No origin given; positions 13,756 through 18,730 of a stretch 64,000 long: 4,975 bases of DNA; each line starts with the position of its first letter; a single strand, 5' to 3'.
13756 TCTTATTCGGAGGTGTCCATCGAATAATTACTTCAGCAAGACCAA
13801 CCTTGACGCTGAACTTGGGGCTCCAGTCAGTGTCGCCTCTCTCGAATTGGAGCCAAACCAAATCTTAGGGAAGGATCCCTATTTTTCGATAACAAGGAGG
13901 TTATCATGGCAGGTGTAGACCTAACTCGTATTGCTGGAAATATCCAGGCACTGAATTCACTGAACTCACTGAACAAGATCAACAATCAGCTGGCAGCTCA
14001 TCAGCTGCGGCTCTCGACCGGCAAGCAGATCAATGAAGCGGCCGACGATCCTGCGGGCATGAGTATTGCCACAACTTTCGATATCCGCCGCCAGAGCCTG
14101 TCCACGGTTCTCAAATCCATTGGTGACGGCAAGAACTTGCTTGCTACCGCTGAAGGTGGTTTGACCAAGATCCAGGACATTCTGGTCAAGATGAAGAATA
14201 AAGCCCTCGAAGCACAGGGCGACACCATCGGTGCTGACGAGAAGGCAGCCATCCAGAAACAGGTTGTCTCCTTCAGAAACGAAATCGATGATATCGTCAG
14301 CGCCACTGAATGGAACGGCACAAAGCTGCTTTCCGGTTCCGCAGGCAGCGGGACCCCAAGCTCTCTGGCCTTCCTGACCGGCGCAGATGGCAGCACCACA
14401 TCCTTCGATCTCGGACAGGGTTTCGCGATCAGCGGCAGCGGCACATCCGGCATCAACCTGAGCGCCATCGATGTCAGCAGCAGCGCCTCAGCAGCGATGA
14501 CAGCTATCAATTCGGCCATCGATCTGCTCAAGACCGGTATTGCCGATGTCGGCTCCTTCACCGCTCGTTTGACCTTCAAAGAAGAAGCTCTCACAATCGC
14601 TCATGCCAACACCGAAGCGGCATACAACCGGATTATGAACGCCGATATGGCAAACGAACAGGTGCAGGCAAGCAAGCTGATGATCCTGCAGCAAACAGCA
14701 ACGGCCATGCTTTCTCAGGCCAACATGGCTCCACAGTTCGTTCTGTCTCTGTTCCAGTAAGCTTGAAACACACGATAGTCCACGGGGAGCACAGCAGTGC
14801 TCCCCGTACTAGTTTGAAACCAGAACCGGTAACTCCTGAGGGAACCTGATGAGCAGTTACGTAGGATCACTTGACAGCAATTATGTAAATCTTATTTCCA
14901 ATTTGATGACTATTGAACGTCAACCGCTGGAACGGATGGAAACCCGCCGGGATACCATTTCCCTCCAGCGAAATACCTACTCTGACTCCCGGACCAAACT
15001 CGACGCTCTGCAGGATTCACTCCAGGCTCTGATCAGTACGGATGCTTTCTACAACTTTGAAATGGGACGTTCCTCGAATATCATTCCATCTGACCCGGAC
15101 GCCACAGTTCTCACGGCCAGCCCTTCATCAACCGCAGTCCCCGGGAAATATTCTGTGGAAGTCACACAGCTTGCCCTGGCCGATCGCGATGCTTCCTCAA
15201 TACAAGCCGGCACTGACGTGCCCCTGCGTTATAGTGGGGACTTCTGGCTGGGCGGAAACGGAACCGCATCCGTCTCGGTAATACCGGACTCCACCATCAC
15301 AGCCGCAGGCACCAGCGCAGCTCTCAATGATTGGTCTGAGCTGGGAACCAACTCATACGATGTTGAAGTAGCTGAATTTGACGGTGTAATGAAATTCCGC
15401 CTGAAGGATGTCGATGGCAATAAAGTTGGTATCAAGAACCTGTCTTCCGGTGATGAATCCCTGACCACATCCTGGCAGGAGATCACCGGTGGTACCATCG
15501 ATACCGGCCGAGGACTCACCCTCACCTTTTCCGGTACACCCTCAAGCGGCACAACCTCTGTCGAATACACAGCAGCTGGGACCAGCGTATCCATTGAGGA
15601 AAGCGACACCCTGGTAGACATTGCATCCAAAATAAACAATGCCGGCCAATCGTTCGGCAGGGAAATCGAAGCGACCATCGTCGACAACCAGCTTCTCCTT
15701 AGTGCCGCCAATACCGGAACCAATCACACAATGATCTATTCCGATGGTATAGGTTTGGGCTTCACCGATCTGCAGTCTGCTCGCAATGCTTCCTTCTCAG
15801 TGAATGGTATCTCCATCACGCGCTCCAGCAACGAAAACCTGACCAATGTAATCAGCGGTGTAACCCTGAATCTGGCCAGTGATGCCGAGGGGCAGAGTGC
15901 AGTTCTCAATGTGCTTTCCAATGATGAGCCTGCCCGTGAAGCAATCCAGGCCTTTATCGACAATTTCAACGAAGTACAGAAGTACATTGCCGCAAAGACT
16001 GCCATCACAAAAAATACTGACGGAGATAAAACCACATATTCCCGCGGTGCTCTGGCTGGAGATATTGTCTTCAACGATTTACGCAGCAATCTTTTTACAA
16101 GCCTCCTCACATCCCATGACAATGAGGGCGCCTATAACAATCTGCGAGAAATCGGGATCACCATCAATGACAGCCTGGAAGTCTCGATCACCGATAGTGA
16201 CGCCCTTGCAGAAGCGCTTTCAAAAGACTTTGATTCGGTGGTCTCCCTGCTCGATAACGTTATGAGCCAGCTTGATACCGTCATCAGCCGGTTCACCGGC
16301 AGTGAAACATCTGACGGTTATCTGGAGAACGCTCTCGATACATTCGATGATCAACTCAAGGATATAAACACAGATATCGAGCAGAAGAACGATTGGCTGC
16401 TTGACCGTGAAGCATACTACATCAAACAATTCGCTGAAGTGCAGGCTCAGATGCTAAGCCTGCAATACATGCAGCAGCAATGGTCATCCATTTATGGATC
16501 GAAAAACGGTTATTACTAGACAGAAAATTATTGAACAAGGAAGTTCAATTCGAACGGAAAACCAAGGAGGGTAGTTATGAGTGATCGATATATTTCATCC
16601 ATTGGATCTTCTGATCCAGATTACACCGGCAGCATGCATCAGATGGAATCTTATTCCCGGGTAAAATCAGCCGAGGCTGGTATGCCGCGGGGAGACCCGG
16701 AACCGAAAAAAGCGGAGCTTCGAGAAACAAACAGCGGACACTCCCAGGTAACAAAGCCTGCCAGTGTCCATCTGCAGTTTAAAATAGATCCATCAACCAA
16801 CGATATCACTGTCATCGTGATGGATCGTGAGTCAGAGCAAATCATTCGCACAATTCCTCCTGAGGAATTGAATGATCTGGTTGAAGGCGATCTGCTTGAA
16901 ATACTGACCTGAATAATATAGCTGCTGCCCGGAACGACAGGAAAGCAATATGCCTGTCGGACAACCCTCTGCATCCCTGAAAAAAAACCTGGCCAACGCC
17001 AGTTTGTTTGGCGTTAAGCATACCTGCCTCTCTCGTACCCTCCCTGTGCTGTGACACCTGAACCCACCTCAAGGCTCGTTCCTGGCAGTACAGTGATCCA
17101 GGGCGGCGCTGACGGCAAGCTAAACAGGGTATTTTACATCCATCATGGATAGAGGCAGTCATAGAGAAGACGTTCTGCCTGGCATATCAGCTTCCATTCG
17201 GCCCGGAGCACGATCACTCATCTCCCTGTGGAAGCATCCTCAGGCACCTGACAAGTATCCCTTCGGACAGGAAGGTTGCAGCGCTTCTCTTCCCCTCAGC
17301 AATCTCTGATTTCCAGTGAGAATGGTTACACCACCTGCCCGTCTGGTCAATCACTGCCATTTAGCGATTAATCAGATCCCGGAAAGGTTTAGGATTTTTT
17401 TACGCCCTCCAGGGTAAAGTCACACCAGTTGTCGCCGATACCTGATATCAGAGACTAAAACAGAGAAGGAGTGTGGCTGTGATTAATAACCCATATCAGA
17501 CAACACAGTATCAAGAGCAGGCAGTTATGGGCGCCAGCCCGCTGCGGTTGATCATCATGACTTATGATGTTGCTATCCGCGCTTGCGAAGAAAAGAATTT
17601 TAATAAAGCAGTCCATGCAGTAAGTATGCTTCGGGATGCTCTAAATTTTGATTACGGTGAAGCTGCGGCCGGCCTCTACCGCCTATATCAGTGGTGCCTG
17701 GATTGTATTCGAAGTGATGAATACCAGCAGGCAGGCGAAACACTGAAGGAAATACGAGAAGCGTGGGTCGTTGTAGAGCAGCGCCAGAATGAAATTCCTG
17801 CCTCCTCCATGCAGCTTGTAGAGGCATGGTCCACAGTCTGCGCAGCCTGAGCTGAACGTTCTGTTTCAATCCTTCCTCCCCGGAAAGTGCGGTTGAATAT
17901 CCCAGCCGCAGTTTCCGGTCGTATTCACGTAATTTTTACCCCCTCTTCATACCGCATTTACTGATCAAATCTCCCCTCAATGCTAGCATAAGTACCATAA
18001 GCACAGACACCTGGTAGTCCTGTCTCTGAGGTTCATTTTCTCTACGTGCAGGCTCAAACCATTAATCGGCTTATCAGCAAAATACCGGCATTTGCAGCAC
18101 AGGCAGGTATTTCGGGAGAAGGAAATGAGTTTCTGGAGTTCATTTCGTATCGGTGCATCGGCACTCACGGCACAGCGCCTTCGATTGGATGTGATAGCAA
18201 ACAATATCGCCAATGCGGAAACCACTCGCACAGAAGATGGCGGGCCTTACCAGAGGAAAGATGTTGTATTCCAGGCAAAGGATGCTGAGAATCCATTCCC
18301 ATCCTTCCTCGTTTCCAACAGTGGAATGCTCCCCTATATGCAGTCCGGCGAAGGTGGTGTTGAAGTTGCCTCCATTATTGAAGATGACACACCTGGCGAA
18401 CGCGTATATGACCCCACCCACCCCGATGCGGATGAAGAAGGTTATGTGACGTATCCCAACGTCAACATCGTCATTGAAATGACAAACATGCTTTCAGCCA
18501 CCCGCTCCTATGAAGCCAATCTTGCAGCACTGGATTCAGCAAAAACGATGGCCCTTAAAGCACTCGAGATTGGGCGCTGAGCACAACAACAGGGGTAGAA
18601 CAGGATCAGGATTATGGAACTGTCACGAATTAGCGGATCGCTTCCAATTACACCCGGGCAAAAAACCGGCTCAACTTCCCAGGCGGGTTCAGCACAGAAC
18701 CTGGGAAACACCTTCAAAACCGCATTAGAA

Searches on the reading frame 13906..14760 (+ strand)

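Call 42: search_protein_families(library=pfam, proteins=[window:13906-14760:+], max_evalue=0.001)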
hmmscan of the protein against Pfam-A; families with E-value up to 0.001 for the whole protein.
window:13906-14760:+ (284 aa): 2 families
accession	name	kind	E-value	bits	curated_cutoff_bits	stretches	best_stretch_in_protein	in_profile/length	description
PF00669.25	Flagellin_N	-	3.9e-29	101.9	26.6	1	11-145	3-137/139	Bacterial flagellin N-terminal helical region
PF00700.27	Flagellin_C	-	5.3e-16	59.2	23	1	198-283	1-86/86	Bacterial flagellin C-terminal helical region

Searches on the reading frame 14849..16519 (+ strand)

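Call 42: search_protein_families(library=pfam, proteins=[window:14849-16519:+], max_evalue=0.001)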
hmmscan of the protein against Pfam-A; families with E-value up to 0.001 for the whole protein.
window:14849-16519:+ (556 aa): 2 families
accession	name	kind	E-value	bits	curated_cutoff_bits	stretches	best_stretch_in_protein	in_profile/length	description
PF07195.17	FliD_C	-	3.4e-37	128.5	25.4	1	311-539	1-235/236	Flagellar hook-associated protein 2 C-terminus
PF02465.23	FliD_N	-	1.6e-17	64.3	24.8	1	14-111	7-96/97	Flagellar hook-associated protein 2 N-terminus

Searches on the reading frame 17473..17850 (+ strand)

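Call 42: search_protein_families(library=pfam, proteins=[window:17473-17850:+], max_evalue=0.001)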
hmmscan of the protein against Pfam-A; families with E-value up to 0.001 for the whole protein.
window:17473-17850:+ (125 aa): 1 family
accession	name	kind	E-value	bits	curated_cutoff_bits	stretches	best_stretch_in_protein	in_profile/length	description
PF02561.19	FliS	-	8e-14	52.3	26.7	1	11-96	2-102/115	Flagellar protein FliS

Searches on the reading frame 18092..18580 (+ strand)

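Call 42: search_protein_families(library=pfam, proteins=[window:18092-18580:+], max_evalue=0.001)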
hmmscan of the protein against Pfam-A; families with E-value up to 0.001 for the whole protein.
window:18092-18580:+ (162 aa): 2 families
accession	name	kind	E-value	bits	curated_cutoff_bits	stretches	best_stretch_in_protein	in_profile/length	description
PF06429.18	Flg_bbr_C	-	1.2e-12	47.5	23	1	116-159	2-45/46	Flagellar basal body rod FlgEFG protein C-terminal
PF00460.25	Flg_bb_rod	-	1.1e-10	41.7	20.7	1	18-45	1-28/31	Flagella basal body rod protein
